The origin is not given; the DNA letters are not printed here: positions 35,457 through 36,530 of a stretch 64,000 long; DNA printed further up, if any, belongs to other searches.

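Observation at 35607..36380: PHP phosphoesterase embedded in the PIP-synthase/ino1/PimA operon: a candidate PIP phosphatase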

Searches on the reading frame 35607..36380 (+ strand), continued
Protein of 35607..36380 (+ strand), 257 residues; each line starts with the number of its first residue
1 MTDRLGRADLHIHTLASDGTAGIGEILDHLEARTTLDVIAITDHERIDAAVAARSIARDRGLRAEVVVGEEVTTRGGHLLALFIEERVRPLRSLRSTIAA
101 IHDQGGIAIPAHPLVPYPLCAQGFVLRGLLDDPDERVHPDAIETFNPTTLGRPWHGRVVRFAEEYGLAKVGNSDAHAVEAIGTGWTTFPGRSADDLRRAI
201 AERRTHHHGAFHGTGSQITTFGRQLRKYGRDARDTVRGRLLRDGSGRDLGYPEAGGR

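Call 33: find_encoding_contigs(protein=P0353, flank=8000, max_places=2)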
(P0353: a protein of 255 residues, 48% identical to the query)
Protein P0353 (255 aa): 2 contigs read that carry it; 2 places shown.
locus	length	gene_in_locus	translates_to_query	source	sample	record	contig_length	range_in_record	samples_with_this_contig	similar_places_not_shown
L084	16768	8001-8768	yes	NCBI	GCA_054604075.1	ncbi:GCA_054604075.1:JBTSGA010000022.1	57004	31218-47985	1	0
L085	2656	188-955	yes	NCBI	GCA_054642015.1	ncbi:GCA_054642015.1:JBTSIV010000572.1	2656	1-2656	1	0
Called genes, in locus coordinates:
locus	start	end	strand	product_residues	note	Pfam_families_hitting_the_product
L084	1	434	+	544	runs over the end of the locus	PF08308:PEGA (weak), PF13620:CarboxypepD_reg (faint), PF08308:PEGA, PF11258:DUF3048, PF17479:DUF3048_C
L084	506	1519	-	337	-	PF01118:Semialdhyde_dh, PF02774:Semialdhyde_dhC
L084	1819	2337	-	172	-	PF01025:GrpE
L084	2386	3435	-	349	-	PF01628:HrcA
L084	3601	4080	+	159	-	-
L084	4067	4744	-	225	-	-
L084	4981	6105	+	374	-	PF01658:Inos-1-P_synth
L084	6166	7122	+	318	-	PF03279:Lip_A_acyltrans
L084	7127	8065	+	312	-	PF03279:Lip_A_acyltrans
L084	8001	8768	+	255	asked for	PF13263:PHP_C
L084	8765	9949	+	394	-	PF13439:Glyco_transf_4, PF13579:Glyco_trans_4_4, PF20706:GT4-conflict, PF00534:Glycos_transf_1, PF13692:Glyco_trans_1_4, PF13524:Glyco_trans_1_2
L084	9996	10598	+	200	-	PF01066:CDP-OH_P_transf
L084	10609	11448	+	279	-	PF01370:Epimerase, PF04321:RmlD_sub_bind, PF01073:3Beta_HSD (weak), PF02719:Polysacc_synt_2, PF16363:GDP_Man_Dehyd, PF07993:NAD_binding_4 (weak)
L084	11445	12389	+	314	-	PF00535:Glycos_transf_2, PF13641:Glyco_tranf_2_3, PF13632:Glyco_trans_2_3 (weak)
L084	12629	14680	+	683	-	PF00037:Fer4 (faint), PF13187:Fer4_9 (weak), PF13237:Fer4_10 (weak), PF14697:Fer4_21 (faint), PF02906:Fe_hyd_lg_C, PF04060:FeS, PF00512:HisKA, PF02518:HATPase_c, +1 more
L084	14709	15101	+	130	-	PF00072:Response_reg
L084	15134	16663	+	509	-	PF00072:Response_reg, PF00989:PAS, PF08448:PAS_4, PF13188:PAS_8 (faint), PF13426:PAS_9 (weak), PF00512:HisKA, PF02518:HATPase_c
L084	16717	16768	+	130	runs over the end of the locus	PF00072:Response_reg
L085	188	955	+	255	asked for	PF13263:PHP_C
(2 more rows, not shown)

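Call 34: find_encoding_contigs(protein=P0158, flank=8000, max_places=3)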
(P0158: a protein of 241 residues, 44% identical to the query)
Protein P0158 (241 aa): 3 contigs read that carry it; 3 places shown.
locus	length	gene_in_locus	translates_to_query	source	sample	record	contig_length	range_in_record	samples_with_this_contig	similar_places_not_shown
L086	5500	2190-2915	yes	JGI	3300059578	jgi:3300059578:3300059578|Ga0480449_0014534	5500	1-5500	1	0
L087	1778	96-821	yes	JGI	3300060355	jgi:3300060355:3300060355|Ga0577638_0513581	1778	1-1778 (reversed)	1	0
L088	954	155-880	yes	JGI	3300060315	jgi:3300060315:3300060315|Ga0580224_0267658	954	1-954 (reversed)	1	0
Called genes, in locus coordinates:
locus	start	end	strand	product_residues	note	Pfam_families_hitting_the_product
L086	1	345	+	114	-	PF01658:Inos-1-P_synth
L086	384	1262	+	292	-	PF03279:Lip_A_acyltrans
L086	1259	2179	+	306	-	PF03279:Lip_A_acyltrans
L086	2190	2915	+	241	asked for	PF02811:PHP (weak), PF13263:PHP_C (weak)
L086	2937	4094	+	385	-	PF20706:GT4-conflict (faint), PF13439:Glyco_transf_4, PF13579:Glyco_trans_4_4, PF00534:Glycos_transf_1, PF13692:Glyco_trans_1_4, PF13524:Glyco_trans_1_2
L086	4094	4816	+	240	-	PF01066:CDP-OH_P_transf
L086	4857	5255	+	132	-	-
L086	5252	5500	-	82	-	?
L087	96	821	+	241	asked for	PF02811:PHP (weak), PF13263:PHP_C (weak)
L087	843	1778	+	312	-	?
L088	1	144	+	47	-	?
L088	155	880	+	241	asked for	PF02811:PHP (weak), PF13263:PHP_C (weak)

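Call 35: find_encoding_contigs(protein=P0383, flank=8000, max_places=2)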
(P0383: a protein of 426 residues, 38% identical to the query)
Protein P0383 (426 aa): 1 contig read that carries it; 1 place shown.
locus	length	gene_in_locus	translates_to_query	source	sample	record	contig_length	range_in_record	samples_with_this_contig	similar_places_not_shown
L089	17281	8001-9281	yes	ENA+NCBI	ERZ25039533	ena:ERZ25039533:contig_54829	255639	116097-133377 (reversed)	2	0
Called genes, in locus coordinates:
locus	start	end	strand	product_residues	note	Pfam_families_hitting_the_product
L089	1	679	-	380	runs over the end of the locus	PF01266:DAO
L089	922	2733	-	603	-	PF19363:DUF5939, PF00211:Guanylate_cyc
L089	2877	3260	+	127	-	PF07366:SnoaL, PF12680:SnoaL_2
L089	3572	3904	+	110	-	PF12840:HTH_20, PF24034:DUF7343 (weak), PF01022:HTH_5, PF12802:MarR_2 (faint), PF13412:HTH_24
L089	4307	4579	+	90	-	-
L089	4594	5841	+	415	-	PF01658:Inos-1-P_synth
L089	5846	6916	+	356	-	PF03279:Lip_A_acyltrans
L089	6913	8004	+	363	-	PF03279:Lip_A_acyltrans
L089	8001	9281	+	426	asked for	PF13263:PHP_C, PF13439:Glyco_transf_4, PF13579:Glyco_trans_4_4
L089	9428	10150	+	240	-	PF00534:Glycos_transf_1, PF13692:Glyco_trans_1_4, PF13524:Glyco_trans_1_2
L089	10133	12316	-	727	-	PF02366:PMT, PF16192:PMT_4TMC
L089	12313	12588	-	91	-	-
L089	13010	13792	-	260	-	-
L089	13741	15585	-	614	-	-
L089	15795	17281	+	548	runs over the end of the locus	-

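Call 36: list_cluster_members(proteins=[P0170, P0177, P0181, P0166, P0180, P0217, P0225, P0178, P0193, P0208])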
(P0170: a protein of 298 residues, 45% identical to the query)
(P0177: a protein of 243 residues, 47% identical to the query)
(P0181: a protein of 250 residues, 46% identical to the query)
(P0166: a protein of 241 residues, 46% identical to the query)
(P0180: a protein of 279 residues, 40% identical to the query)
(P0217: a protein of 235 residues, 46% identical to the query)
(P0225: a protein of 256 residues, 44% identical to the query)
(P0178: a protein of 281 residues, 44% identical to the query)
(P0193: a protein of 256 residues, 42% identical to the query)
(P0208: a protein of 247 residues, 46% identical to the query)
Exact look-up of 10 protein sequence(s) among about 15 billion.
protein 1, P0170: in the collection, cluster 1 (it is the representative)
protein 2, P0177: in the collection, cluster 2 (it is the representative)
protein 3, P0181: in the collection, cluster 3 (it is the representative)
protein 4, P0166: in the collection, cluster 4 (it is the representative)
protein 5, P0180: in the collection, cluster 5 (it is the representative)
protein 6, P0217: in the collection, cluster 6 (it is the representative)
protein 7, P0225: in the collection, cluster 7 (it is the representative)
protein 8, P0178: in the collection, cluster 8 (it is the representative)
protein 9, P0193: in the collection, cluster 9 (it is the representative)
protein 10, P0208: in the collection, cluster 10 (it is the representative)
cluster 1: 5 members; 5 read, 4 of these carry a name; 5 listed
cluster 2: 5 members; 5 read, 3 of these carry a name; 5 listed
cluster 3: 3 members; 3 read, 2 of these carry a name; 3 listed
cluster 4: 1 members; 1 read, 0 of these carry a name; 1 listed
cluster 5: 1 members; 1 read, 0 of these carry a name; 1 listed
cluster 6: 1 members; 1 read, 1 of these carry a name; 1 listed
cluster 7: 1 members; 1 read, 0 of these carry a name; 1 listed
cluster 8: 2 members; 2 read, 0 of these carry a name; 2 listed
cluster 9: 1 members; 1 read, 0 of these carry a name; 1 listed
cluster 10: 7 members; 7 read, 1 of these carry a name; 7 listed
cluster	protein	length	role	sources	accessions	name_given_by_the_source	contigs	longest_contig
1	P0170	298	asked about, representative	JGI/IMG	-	predicted metal-dependent phosphoesterase TrpH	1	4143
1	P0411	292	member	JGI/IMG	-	predicted metal-dependent phosphoesterase TrpH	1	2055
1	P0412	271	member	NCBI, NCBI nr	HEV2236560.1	MAG TPA: PHP-associated domain-containing protein [Ktedonobacterales bacterium] | PHP-associated domain-containing protein [Ktedonobacterales bacterium]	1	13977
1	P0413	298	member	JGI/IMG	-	predicted metal-dependent phosphoesterase TrpH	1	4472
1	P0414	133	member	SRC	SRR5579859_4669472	-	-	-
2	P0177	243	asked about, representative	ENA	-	-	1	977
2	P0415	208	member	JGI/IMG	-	predicted metal-dependent phosphoesterase TrpH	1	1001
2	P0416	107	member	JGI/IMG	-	predicted metal-dependent phosphoesterase TrpH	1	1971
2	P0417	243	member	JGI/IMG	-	predicted metal-dependent phosphoesterase TrpH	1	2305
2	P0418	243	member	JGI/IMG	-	-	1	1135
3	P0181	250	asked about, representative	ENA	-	-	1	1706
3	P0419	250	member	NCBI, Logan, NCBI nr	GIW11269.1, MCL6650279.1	MAG: PHP domain-containing protein [Chloroflexi bacterium] | PHP domain-containing protein [Chloroflexota bacterium]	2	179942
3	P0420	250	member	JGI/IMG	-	predicted metal-dependent phosphoesterase TrpH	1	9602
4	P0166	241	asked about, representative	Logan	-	-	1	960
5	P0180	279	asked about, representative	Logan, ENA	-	-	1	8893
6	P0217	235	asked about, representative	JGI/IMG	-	predicted metal-dependent phosphoesterase TrpH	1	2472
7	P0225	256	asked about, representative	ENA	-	-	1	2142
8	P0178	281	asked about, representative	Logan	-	-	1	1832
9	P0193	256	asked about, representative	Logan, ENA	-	-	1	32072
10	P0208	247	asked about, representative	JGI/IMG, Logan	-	-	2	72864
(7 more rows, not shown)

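Call 37: find_encoding_contigs(protein=P0193, flank=8000, max_places=1)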
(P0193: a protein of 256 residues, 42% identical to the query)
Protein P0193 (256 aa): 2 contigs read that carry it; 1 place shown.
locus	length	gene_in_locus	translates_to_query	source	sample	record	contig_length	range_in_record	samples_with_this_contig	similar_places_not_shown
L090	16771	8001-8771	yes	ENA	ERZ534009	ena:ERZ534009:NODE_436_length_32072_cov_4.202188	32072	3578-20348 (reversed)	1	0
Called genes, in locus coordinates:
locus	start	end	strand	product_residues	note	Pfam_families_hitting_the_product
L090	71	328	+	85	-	-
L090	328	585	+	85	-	PF02325:CCB3_YggT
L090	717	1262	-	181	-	PF20803:PaaX_M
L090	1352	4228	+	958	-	PF00133:tRNA-synt_1, PF09334:tRNA-synt_1g (weak), PF08264:Anticodon_1, PF19302:DUF5915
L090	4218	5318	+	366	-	PF01098:FTSW_RODA_SPOVE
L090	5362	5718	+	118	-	PF00829:Ribosomal_L21p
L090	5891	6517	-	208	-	PF10502:Peptidase_S26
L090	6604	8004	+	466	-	PF03816:LytR_cpsA_psr, PF13399:LytR_C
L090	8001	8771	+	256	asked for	PF02811:PHP, PF13263:PHP_C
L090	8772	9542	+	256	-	-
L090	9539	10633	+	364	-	PF00089:Trypsin, PF13365:Trypsin_2, PF13180:PDZ_2, PF00595:PDZ (weak), PF17820:PDZ_6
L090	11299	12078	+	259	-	PF00142:Fer4_NifH, PF01656:CbiA, PF02374:ArsA_ATPase (weak), PF06564:CBP_BcsQ, PF09140:MipZ, PF10609:ParA, PF13614:AAA_31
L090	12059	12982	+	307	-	PF02195:ParB_N, PF17762:HTH_ParB, PF23552:ParB_C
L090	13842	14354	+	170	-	PF01936:NYN (weak)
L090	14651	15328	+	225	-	-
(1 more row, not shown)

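Call 38: find_encoding_contigs(protein=P0208, flank=8000, max_places=1)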
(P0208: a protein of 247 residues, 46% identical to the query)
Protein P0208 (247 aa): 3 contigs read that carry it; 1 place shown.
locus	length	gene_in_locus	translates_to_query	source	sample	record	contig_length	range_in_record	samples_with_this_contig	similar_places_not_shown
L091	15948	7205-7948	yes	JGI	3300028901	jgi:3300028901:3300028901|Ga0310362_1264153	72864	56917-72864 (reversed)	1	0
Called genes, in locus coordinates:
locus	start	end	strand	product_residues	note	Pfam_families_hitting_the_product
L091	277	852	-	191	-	PF13302:Acetyltransf_3, PF00583:Acetyltransf_1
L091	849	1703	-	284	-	PF03096:Ndr (weak), PF12146:Hydrolase_4 (weak), PF00561:Abhydrolase_1, PF12697:Abhydrolase_6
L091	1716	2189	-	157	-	PF03551:PadR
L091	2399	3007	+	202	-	PF00034:Cytochrom_C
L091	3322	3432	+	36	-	-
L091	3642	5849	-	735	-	PF13188:PAS_8 (weak), PF02518:HATPase_c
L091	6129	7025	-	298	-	PF01551:Peptidase_M23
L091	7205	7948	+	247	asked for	PF13263:PHP_C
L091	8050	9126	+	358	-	PF13439:Glyco_transf_4, PF13579:Glyco_trans_4_4 (weak), PF00534:Glycos_transf_1, PF13692:Glyco_trans_1_4, PF13524:Glyco_trans_1_2, PF20706:GT4-conflict (weak)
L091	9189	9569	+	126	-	PF02142:MGS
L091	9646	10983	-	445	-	PF01569:PAP2, PF22778:VCPO_2nd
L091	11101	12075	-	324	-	-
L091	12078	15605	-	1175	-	PF00580:UvrD-helicase, PF13245:AAA_19, PF13538:UvrD_C_2 (faint), PF13361:UvrD_C, PF12705:PDDEXK_1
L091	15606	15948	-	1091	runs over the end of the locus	PF21445:ADDB_N, PF13361:UvrD_C (weak), PF12705:PDDEXK_1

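Call 39: find_encoding_contigs(protein=P0412, flank=8000, max_places=1)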
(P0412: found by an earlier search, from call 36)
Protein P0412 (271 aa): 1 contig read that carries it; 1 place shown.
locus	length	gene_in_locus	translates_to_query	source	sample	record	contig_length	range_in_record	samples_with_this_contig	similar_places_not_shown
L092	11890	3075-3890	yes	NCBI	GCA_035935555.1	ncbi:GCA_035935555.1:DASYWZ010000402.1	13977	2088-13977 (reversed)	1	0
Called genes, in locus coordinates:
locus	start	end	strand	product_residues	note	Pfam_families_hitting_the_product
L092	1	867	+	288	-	PF01658:Inos-1-P_synth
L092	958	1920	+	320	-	PF03279:Lip_A_acyltrans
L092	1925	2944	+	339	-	PF03279:Lip_A_acyltrans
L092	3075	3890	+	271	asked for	PF02811:PHP (weak), PF13263:PHP_C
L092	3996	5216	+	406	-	PF13439:Glyco_transf_4, PF13579:Glyco_trans_4_4, PF20706:GT4-conflict (weak), PF00534:Glycos_transf_1, PF13692:Glyco_trans_1_4, PF13524:Glyco_trans_1_2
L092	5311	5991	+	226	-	PF01066:CDP-OH_P_transf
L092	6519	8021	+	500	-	PF01936:NYN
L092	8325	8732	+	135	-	PF00072:Response_reg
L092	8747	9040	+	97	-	PF12732:YtxH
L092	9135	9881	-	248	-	-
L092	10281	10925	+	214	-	PF09335:VTT_dom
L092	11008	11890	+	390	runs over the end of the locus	PF01370:Epimerase, PF16363:GDP_Man_Dehyd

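Call 52: search_solved_structures(query=L091:8050-9126:+, max_evalue=1e-8)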
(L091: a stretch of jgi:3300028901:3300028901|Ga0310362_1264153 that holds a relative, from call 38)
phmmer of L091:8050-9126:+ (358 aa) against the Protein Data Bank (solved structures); distinct sequences matched with E-value up to 1e-8: 12.
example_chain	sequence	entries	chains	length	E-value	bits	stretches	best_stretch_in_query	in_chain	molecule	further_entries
3c4q_A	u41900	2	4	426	9.2e-13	51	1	217-337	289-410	Predicted glycosyltransferases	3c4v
3c48_A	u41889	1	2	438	1.3e-12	50.6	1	217-336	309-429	Predicted glycosyltransferases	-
2jjm_A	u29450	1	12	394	1.7e-11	46.8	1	216-334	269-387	GLYCOSYL TRANSFERASE, GROUP 1 FAMILY PROTEIN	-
3mbo_A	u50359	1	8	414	2e-11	46.7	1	216-334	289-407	Glycosyltransferase, group 1 family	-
9v0l_A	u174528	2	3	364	2.6e-10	43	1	169-285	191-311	tetrahydrobiopterin glucosyltransferases | tetrahydrobiopterin glucosyltransferase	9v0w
2f9f_A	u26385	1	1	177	8.7e-10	41.3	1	170-303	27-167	first mannosyl transferase (wbaZ-1)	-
4n9w_A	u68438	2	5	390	8.9e-10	41.2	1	186-329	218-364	GDP-mannose-dependent alpha-(1-2)-phosphatidylinositol mannosyltransferase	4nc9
2gej_A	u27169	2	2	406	9.4e-10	41.1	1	186-329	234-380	PHOSPHATIDYLINOSITOL MANNOSYLTRANSFERASE (PimA)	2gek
6kih_A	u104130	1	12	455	1.5e-09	40.5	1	167-331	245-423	Tll1590 protein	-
5ze7_B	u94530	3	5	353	1.6e-09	40.3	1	168-288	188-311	UDP-glucose:tetrahydrobiopterin glucosyltransferase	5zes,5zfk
5zer_A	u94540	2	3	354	1.6e-09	40.3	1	168-288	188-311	UDP-glucose:tetrahydrobiopterin glucosyltransferase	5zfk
6d9t_A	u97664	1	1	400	3.1e-09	39.4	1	161-339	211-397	Glycosyl transferase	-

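Call 53: predict_structure(alignment_id=A2)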
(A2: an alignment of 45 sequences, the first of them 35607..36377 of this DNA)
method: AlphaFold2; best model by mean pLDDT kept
length: 257 residues; sequences in the alignment: 45
mean_pLDDT: 91.7   pTM: 0.89
mean pLDDT of the five models: 91.7, 90.3, 89.8, 89.2, 88.7
residues with pLDDT >= 90: 191; 70-90: 55; 50-70: 8; < 50: 3
segments of 3 or more residues with pLDDT < 50: none
pLDDT, mean of each block of 10 residues (from residue 1): 85 94 95 98 94 96 98 96 96 97 98 88 94 97 90 93 97 94 97 98 97 82 84 83 77 57
secondary structure, 60 per line:
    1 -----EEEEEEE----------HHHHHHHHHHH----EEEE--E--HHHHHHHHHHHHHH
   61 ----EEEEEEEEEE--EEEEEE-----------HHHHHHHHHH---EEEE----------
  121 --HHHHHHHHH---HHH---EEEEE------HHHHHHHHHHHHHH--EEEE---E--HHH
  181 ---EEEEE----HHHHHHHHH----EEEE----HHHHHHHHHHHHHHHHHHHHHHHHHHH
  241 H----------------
elements in order: E6-12 H23-33 E38-41 H47-60 E65-74 E77-82 H94-103 E107-110 H123-131 E141-145 H152-165 E168-171 E184-188 H193-201 E206-209 H214-241
